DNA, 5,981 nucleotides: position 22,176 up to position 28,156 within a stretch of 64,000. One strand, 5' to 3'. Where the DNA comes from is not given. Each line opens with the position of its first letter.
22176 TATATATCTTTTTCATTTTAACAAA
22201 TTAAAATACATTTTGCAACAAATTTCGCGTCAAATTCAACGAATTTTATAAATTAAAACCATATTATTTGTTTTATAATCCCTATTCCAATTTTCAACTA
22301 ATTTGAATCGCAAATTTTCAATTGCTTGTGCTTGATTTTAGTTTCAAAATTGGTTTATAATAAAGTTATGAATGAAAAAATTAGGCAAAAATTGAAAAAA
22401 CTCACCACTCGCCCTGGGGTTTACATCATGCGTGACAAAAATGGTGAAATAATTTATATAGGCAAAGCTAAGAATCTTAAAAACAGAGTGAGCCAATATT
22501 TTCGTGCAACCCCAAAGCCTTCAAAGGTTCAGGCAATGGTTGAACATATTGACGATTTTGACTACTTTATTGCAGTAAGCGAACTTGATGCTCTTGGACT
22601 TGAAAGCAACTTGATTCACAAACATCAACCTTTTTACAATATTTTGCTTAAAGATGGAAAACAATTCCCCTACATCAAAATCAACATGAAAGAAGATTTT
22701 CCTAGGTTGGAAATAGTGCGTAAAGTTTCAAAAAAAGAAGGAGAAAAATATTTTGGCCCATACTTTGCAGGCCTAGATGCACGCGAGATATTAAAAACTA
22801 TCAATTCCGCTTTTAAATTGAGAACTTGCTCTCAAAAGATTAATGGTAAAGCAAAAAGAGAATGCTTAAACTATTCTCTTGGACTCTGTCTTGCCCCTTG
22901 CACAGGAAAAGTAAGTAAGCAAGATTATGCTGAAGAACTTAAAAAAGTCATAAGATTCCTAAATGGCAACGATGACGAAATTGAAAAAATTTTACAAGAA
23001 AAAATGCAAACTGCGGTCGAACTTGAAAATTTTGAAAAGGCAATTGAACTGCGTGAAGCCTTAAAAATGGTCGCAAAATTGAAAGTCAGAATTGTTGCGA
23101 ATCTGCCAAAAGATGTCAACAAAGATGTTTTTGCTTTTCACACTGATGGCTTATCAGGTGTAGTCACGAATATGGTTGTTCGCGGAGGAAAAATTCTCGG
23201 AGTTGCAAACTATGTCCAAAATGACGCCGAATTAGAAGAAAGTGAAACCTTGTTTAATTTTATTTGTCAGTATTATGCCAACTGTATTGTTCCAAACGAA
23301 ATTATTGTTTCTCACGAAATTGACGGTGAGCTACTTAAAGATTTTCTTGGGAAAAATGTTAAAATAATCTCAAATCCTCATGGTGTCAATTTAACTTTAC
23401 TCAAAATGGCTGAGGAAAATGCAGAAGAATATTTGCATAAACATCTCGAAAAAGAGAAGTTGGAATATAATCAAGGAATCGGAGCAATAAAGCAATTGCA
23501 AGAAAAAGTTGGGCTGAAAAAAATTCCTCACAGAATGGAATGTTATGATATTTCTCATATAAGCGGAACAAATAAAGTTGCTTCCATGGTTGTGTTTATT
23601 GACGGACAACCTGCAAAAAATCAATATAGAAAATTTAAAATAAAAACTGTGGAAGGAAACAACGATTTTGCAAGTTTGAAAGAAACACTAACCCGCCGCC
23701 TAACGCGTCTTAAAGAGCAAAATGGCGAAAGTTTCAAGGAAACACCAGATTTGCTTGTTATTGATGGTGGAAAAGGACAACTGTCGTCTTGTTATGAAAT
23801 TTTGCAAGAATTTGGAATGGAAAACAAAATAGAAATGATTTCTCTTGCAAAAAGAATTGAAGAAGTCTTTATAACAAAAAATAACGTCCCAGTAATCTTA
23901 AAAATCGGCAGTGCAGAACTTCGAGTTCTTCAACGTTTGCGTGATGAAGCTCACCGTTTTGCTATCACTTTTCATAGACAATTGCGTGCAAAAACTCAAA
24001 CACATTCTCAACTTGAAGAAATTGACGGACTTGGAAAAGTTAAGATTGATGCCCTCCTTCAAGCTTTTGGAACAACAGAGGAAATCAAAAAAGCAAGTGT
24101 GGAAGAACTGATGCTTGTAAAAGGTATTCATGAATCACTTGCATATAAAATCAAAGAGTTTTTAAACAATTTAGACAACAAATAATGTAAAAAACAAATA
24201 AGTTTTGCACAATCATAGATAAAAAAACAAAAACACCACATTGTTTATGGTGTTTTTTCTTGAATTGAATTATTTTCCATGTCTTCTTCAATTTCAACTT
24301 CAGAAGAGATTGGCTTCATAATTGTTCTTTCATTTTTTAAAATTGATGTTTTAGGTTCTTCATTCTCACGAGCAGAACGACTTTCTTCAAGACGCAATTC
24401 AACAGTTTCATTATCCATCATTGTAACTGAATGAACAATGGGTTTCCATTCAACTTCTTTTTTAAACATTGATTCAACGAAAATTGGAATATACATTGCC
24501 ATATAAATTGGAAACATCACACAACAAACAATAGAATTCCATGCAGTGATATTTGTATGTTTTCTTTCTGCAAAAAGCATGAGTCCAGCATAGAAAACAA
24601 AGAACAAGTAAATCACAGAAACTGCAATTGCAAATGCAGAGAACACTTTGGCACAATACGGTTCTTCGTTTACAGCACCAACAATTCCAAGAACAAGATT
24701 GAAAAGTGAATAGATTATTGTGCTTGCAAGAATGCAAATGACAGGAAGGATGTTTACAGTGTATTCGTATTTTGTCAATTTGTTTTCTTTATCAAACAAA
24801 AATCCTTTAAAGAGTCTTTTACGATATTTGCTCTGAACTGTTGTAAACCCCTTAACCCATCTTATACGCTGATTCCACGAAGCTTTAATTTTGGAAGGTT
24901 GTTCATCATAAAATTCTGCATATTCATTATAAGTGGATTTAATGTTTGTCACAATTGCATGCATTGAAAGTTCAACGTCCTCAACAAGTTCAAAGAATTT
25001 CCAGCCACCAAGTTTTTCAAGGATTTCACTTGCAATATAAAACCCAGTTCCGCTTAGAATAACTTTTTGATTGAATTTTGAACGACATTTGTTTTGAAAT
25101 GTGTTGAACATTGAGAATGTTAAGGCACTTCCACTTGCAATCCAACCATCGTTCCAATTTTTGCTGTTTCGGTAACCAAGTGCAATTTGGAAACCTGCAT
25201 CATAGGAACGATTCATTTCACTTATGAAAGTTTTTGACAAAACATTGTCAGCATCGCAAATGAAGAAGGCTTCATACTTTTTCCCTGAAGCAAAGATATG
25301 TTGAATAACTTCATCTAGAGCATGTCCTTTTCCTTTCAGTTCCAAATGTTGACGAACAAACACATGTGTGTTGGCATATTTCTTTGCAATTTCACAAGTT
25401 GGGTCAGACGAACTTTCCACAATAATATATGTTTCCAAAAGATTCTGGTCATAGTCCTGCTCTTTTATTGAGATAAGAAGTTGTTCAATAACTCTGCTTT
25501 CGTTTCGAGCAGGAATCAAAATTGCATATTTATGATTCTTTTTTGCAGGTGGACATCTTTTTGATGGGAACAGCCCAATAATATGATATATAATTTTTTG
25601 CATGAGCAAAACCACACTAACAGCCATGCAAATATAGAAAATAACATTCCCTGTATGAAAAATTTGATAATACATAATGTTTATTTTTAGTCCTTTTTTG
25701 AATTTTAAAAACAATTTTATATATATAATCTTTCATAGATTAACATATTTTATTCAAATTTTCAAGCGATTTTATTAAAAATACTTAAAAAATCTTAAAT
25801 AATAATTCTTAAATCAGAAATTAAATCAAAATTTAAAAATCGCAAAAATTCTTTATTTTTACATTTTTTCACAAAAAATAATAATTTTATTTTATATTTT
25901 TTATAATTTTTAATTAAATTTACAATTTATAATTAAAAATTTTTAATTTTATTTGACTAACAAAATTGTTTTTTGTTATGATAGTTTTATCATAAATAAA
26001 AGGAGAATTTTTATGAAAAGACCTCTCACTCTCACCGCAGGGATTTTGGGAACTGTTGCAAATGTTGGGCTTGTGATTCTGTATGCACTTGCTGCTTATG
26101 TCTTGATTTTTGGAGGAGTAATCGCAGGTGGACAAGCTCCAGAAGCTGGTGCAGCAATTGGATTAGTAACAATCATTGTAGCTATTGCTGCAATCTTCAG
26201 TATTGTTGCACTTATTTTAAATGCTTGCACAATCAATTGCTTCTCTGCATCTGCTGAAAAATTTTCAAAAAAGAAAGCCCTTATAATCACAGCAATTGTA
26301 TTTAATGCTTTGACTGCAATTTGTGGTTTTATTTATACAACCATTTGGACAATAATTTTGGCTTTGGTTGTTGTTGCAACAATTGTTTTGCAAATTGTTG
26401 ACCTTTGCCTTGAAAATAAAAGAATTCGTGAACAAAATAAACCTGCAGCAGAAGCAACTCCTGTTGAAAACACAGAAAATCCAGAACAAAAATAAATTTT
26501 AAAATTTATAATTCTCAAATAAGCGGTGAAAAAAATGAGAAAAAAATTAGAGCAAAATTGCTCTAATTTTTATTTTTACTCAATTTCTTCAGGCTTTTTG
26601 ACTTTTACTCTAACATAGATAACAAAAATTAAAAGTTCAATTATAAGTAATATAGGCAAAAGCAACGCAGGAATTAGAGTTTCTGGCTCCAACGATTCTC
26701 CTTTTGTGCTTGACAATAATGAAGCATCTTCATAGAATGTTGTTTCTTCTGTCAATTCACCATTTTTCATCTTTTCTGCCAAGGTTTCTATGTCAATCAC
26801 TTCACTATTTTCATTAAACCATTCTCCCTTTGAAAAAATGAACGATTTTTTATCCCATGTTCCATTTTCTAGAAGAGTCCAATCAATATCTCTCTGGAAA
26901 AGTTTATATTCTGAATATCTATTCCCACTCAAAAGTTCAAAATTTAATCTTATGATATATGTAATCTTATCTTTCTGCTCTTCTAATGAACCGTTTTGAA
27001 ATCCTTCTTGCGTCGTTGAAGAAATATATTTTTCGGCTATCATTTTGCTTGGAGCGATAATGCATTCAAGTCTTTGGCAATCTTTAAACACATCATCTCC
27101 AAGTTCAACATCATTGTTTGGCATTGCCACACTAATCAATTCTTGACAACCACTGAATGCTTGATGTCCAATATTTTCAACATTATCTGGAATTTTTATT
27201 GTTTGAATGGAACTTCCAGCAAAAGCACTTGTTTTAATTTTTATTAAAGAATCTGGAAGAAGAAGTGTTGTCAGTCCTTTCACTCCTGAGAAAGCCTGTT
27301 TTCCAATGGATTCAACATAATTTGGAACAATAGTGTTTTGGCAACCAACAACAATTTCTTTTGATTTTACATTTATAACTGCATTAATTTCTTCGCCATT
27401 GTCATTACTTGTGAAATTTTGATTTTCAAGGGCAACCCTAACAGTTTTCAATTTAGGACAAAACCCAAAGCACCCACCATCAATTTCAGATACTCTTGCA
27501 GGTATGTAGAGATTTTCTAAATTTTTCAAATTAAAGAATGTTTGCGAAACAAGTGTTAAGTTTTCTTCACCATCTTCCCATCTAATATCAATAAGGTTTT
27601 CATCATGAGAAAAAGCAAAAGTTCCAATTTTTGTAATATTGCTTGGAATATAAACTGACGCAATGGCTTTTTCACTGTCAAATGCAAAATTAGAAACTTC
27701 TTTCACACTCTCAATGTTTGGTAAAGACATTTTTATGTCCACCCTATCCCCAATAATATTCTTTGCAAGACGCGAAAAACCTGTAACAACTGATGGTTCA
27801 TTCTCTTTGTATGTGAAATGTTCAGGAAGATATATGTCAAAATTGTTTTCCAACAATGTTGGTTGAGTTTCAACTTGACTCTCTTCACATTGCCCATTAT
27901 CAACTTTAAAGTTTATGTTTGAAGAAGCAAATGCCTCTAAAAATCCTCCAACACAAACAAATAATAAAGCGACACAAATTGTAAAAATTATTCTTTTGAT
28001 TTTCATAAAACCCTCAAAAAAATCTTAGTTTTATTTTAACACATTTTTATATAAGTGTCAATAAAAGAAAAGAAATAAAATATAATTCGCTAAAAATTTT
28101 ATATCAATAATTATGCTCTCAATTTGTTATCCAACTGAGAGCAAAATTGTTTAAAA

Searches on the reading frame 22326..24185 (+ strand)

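Call 14: search_protein_families(library=pfam, proteins=[window:22326-24185:+], max_evalue=0.001)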
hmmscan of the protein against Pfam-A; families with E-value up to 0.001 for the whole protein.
window:22326-24185:+ (619 aa): 7 families
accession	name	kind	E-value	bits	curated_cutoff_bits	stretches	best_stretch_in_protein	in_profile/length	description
PF08459.17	UvrC_RNaseH_dom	-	5.6e-54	182.7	22.3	1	392-547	1-159/159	UvrC RNAse H endonuclease domain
PF22920.2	UvrC_RNaseH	-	2.6e-22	79.4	24.3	1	266-373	2-116/116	UvrC Ribonuclease H-like domain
PF01541.30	GIY-YIG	-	3.4e-10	40.5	22.6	1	30-102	2-74/78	GIY-YIG catalytic domain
PF14520.12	HHH_5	-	9.5e-09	36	27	1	563-614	4-56/57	Helix-hairpin-helix domain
PF12826.13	HHH_2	-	2.5e-06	28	27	1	570-618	12-60/64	Helix-hairpin-helix motif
PF02151.25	UVR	-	3.6e-05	23.8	21.5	1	223-244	7-28/36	UvrB/uvrC motif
PF00633.29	HHH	-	4.4e-05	23.6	24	0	585-612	3-30/30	Helix-hairpin-helix motif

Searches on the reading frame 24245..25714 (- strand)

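Call 14: search_protein_families(library=pfam, proteins=[window:24245-25714:-], max_evalue=0.001)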
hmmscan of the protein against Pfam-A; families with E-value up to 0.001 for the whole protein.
window:24245-25714:- (489 aa): 3 families
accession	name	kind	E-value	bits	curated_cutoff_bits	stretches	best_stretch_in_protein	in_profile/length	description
PF13641.12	Glyco_tranf_2_3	-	6.4e-21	75.9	27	1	62-289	2-230/230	Glycosyltransferase like family 2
PF13632.12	Glyco_trans_2_3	-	5.1e-17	62.8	27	1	152-372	4-197/198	Glycosyl transferase family group 2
PF00535.33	Glycos_transf_2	-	3.9e-14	53.4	23.3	1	65-235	2-167/168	Glycosyl transferase family 2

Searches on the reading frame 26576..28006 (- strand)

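Call 14: search_protein_families(library=pfam, proteins=[window:26576-28006:-], max_evalue=0.001)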
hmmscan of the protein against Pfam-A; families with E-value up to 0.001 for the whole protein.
window:26576-28006:- (476 aa): 2 families
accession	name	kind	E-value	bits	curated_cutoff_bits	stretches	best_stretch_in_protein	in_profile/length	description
PF13306.12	LRR_5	-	4.7e-38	130.4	27.7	2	223-322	14-112/127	BspA type Leucine rich repeat region (6 copies)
PF13855.12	LRR_8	-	9.5e-06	25.7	27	0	229-275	11-59/61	Leucine rich repeat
